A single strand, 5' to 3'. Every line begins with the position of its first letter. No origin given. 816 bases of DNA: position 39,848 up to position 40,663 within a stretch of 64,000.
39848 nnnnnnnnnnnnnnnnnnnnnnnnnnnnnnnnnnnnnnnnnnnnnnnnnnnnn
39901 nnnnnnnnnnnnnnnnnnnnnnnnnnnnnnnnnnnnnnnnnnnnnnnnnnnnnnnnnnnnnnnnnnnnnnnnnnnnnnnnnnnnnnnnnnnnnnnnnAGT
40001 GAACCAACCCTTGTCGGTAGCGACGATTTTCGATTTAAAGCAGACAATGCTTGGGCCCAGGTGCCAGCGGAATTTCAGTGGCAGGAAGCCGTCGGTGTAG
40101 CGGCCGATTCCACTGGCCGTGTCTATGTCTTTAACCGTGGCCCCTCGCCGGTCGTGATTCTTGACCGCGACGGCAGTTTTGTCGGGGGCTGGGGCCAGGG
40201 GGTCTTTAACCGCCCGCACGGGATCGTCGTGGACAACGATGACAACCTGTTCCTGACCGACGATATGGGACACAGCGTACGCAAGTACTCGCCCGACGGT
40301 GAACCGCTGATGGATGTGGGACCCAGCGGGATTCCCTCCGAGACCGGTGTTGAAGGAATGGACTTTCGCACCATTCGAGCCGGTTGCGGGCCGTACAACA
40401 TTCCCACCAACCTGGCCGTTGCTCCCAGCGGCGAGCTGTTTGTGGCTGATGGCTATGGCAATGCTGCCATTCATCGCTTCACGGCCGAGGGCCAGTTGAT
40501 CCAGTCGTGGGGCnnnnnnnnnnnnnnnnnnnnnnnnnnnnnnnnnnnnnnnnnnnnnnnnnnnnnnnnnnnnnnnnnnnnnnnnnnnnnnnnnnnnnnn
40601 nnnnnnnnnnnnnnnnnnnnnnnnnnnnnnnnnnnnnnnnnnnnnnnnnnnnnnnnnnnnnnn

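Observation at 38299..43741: Translationally coupled operon: MFS - PAL-like NHL lyase - opine dehydrogenase - carbamoylsarcosine-amidase-like hydrolase - WD40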

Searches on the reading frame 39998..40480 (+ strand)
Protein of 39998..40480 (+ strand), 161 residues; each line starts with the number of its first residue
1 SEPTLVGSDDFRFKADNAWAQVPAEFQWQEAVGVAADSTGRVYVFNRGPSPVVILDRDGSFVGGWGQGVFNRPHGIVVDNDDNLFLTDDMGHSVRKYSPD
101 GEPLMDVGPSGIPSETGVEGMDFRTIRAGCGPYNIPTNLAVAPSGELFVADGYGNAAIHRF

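Call 27: search_solved_structures(query=window:39998-40480:+, max_evalue=0.01, show_alignments=3)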
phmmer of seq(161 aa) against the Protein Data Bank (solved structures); distinct sequences matched with E-value up to 0.01: 50.
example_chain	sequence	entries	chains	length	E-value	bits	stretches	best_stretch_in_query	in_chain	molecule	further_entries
6d69_A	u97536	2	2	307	6.8e-17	65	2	25-111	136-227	NHL Repeat Region of D. melanogaster Thin | Thin, isoform D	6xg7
7qrw_A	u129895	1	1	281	8e-17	64.8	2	32-111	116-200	Isoform 4 of Tripartite motif-containing protein 3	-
8j72_A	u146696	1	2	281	1.4e-15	60.8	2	27-108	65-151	E3 ubiquitin-protein ligase TRIM71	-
6fpt_A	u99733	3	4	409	4.4e-15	59.2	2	58-111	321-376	E3 ubiquitin-protein ligase TRIM71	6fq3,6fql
6rej_A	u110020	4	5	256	6.2e-15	58.7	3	32-98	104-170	Pizza6-SH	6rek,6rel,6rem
6ren_A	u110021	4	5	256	1e-14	58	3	32-97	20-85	3fPizza6-SH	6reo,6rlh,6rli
7qrx_A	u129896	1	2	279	1.8e-14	57.1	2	27-108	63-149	E3 ubiquitin-protein ligase TRIM71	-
9jur_A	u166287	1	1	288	2.3e-14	56.8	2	27-108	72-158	E3 ubiquitin-protein ligase TRIM71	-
7b96_A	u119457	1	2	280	2.5e-14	56.7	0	27-109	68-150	Isoform 2 of Tripartite motif-containing protein 2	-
7qrv_A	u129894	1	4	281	3.7e-14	56.1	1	33-111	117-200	Tripartite motif-containing protein 2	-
7b2r_A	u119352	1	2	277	7.3e-14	55.2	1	33-111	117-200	Tripartite motif-containing protein 2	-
7zph_A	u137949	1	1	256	2.2e-13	53.7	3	32-97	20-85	Pizza6-TNK-RSH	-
3wwa_A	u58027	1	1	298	4.7e-13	52.5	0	32-98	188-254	Pizza7H protein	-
4zlr_A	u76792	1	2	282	1.2e-12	51.2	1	37-113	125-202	Brain tumor protein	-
5ex7_A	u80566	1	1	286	1.3e-12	51.2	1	37-114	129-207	Brain tumor protein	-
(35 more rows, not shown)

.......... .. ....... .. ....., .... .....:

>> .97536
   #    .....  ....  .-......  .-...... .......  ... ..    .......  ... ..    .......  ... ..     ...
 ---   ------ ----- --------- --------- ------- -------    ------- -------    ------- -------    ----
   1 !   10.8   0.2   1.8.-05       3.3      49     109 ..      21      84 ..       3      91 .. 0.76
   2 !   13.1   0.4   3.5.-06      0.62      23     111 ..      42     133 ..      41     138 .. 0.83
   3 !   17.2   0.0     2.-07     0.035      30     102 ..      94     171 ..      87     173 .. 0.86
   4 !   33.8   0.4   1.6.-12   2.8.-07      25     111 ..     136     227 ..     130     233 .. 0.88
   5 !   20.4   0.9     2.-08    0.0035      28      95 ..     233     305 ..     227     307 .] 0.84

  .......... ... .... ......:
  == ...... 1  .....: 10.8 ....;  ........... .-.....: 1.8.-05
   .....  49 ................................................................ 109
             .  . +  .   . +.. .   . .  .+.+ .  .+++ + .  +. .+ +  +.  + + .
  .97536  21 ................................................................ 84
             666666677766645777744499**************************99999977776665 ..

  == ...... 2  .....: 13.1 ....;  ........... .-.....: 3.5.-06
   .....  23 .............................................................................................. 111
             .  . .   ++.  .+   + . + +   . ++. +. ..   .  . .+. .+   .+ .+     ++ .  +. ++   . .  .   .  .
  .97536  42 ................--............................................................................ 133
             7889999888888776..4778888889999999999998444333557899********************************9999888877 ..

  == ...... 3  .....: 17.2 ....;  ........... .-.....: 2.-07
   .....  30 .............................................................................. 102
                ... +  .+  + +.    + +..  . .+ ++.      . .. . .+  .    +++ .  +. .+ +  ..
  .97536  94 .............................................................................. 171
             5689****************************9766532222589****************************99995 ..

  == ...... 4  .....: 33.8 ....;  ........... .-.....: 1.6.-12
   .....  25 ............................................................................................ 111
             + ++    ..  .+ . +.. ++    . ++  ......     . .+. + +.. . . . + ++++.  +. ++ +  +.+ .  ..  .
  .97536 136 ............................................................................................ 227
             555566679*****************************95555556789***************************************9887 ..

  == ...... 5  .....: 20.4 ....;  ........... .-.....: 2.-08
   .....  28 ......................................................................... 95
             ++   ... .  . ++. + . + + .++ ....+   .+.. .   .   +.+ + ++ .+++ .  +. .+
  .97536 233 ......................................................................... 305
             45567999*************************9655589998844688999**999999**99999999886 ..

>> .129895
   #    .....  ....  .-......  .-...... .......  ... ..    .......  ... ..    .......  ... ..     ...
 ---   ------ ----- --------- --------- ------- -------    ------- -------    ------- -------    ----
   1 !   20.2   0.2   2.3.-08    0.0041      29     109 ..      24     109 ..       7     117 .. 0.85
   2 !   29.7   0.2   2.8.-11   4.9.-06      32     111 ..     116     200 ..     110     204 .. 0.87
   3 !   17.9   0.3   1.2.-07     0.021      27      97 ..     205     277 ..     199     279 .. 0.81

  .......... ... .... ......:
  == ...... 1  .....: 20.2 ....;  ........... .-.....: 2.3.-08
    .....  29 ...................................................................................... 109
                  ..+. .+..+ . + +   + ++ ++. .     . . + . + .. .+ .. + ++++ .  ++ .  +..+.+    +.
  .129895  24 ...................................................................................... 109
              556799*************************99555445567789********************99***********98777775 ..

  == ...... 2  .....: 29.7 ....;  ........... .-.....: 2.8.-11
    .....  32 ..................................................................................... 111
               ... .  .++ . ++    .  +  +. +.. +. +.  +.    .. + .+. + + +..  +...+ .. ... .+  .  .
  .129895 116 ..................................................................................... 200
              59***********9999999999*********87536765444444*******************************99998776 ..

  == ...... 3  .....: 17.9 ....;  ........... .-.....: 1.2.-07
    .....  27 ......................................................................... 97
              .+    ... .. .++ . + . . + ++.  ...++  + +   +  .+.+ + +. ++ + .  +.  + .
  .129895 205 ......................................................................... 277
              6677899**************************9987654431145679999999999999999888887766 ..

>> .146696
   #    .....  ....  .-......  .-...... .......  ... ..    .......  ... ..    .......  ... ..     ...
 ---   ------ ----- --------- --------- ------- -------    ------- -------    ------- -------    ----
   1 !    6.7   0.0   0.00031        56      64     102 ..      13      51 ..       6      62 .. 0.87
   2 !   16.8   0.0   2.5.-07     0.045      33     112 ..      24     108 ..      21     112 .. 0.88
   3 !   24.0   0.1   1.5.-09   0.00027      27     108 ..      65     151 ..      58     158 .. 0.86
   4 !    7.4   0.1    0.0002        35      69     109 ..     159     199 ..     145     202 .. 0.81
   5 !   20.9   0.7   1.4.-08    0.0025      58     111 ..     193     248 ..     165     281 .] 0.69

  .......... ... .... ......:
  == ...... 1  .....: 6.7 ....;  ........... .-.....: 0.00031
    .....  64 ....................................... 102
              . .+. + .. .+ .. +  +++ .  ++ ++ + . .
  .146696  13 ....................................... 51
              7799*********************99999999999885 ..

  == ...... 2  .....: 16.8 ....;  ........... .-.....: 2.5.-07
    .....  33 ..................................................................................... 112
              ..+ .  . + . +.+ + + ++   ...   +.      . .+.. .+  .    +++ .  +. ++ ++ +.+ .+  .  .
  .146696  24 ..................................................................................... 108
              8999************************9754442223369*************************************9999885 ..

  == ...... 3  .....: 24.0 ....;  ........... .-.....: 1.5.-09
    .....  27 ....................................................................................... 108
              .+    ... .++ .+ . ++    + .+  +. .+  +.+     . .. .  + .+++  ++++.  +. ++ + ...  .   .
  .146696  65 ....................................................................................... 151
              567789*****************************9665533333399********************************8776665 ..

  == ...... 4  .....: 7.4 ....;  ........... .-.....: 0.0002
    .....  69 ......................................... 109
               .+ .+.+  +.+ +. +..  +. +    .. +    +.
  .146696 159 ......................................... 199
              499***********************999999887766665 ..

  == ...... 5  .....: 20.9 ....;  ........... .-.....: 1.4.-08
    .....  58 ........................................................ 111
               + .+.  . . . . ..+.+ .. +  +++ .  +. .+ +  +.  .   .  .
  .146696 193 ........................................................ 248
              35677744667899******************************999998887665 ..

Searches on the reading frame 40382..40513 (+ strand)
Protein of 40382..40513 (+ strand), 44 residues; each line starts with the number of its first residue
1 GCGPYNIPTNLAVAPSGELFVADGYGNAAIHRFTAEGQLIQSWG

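Call 36: search_solved_structures(query=window:40382-40513:+, max_evalue=10, show_alignments=5)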
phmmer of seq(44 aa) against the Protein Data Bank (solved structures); distinct sequences matched with E-value up to 10: 65 (the best 60 are shown).
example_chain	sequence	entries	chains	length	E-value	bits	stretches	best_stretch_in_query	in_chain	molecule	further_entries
7b96_A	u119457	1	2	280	6.6e-12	47.9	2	1-40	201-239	Isoform 2 of Tripartite motif-containing protein 2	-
7qrv_A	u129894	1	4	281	6.9e-12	47.8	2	1-40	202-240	Tripartite motif-containing protein 2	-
7qrw_A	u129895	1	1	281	7.1e-12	47.8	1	1-40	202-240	Isoform 4 of Tripartite motif-containing protein 3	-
7b2r_A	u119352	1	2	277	9.8e-12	47.3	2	1-40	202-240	Tripartite motif-containing protein 2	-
8j72_A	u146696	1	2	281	8.9e-08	35.1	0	3-44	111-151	E3 ubiquitin-protein ligase TRIM71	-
3fvz_A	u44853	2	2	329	1.1e-07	34.8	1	7-44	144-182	Peptidyl-glycine alpha-amidating monooxygenase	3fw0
6d69_A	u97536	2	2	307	1.1e-07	34.7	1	3-44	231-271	NHL Repeat Region of D. melanogaster Thin | Thin, isoform D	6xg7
7qrx_A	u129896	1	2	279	3.5e-07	33.3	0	3-44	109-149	E3 ubiquitin-protein ligase TRIM71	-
4zlr_A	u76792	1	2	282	3.7e-07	33.2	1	3-41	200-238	Brain tumor protein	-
9jur_A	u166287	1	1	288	3.9e-07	33.1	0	3-44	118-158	E3 ubiquitin-protein ligase TRIM71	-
5ex7_A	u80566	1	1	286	4e-07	33.1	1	3-41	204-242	Brain tumor protein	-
1q7f_A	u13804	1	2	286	4.1e-07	33.1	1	3-41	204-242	brain tumor CG10719-PA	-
6f0t_A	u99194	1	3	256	8.4e-07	32.1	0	5-35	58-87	Pizza6-SFW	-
6i38_A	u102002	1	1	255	9.5e-07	31.9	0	5-33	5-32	nv2Pizza6-AYW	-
6qsd_A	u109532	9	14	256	1.3e-06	31.5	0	5-33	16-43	Pizza6S | Pizza6-S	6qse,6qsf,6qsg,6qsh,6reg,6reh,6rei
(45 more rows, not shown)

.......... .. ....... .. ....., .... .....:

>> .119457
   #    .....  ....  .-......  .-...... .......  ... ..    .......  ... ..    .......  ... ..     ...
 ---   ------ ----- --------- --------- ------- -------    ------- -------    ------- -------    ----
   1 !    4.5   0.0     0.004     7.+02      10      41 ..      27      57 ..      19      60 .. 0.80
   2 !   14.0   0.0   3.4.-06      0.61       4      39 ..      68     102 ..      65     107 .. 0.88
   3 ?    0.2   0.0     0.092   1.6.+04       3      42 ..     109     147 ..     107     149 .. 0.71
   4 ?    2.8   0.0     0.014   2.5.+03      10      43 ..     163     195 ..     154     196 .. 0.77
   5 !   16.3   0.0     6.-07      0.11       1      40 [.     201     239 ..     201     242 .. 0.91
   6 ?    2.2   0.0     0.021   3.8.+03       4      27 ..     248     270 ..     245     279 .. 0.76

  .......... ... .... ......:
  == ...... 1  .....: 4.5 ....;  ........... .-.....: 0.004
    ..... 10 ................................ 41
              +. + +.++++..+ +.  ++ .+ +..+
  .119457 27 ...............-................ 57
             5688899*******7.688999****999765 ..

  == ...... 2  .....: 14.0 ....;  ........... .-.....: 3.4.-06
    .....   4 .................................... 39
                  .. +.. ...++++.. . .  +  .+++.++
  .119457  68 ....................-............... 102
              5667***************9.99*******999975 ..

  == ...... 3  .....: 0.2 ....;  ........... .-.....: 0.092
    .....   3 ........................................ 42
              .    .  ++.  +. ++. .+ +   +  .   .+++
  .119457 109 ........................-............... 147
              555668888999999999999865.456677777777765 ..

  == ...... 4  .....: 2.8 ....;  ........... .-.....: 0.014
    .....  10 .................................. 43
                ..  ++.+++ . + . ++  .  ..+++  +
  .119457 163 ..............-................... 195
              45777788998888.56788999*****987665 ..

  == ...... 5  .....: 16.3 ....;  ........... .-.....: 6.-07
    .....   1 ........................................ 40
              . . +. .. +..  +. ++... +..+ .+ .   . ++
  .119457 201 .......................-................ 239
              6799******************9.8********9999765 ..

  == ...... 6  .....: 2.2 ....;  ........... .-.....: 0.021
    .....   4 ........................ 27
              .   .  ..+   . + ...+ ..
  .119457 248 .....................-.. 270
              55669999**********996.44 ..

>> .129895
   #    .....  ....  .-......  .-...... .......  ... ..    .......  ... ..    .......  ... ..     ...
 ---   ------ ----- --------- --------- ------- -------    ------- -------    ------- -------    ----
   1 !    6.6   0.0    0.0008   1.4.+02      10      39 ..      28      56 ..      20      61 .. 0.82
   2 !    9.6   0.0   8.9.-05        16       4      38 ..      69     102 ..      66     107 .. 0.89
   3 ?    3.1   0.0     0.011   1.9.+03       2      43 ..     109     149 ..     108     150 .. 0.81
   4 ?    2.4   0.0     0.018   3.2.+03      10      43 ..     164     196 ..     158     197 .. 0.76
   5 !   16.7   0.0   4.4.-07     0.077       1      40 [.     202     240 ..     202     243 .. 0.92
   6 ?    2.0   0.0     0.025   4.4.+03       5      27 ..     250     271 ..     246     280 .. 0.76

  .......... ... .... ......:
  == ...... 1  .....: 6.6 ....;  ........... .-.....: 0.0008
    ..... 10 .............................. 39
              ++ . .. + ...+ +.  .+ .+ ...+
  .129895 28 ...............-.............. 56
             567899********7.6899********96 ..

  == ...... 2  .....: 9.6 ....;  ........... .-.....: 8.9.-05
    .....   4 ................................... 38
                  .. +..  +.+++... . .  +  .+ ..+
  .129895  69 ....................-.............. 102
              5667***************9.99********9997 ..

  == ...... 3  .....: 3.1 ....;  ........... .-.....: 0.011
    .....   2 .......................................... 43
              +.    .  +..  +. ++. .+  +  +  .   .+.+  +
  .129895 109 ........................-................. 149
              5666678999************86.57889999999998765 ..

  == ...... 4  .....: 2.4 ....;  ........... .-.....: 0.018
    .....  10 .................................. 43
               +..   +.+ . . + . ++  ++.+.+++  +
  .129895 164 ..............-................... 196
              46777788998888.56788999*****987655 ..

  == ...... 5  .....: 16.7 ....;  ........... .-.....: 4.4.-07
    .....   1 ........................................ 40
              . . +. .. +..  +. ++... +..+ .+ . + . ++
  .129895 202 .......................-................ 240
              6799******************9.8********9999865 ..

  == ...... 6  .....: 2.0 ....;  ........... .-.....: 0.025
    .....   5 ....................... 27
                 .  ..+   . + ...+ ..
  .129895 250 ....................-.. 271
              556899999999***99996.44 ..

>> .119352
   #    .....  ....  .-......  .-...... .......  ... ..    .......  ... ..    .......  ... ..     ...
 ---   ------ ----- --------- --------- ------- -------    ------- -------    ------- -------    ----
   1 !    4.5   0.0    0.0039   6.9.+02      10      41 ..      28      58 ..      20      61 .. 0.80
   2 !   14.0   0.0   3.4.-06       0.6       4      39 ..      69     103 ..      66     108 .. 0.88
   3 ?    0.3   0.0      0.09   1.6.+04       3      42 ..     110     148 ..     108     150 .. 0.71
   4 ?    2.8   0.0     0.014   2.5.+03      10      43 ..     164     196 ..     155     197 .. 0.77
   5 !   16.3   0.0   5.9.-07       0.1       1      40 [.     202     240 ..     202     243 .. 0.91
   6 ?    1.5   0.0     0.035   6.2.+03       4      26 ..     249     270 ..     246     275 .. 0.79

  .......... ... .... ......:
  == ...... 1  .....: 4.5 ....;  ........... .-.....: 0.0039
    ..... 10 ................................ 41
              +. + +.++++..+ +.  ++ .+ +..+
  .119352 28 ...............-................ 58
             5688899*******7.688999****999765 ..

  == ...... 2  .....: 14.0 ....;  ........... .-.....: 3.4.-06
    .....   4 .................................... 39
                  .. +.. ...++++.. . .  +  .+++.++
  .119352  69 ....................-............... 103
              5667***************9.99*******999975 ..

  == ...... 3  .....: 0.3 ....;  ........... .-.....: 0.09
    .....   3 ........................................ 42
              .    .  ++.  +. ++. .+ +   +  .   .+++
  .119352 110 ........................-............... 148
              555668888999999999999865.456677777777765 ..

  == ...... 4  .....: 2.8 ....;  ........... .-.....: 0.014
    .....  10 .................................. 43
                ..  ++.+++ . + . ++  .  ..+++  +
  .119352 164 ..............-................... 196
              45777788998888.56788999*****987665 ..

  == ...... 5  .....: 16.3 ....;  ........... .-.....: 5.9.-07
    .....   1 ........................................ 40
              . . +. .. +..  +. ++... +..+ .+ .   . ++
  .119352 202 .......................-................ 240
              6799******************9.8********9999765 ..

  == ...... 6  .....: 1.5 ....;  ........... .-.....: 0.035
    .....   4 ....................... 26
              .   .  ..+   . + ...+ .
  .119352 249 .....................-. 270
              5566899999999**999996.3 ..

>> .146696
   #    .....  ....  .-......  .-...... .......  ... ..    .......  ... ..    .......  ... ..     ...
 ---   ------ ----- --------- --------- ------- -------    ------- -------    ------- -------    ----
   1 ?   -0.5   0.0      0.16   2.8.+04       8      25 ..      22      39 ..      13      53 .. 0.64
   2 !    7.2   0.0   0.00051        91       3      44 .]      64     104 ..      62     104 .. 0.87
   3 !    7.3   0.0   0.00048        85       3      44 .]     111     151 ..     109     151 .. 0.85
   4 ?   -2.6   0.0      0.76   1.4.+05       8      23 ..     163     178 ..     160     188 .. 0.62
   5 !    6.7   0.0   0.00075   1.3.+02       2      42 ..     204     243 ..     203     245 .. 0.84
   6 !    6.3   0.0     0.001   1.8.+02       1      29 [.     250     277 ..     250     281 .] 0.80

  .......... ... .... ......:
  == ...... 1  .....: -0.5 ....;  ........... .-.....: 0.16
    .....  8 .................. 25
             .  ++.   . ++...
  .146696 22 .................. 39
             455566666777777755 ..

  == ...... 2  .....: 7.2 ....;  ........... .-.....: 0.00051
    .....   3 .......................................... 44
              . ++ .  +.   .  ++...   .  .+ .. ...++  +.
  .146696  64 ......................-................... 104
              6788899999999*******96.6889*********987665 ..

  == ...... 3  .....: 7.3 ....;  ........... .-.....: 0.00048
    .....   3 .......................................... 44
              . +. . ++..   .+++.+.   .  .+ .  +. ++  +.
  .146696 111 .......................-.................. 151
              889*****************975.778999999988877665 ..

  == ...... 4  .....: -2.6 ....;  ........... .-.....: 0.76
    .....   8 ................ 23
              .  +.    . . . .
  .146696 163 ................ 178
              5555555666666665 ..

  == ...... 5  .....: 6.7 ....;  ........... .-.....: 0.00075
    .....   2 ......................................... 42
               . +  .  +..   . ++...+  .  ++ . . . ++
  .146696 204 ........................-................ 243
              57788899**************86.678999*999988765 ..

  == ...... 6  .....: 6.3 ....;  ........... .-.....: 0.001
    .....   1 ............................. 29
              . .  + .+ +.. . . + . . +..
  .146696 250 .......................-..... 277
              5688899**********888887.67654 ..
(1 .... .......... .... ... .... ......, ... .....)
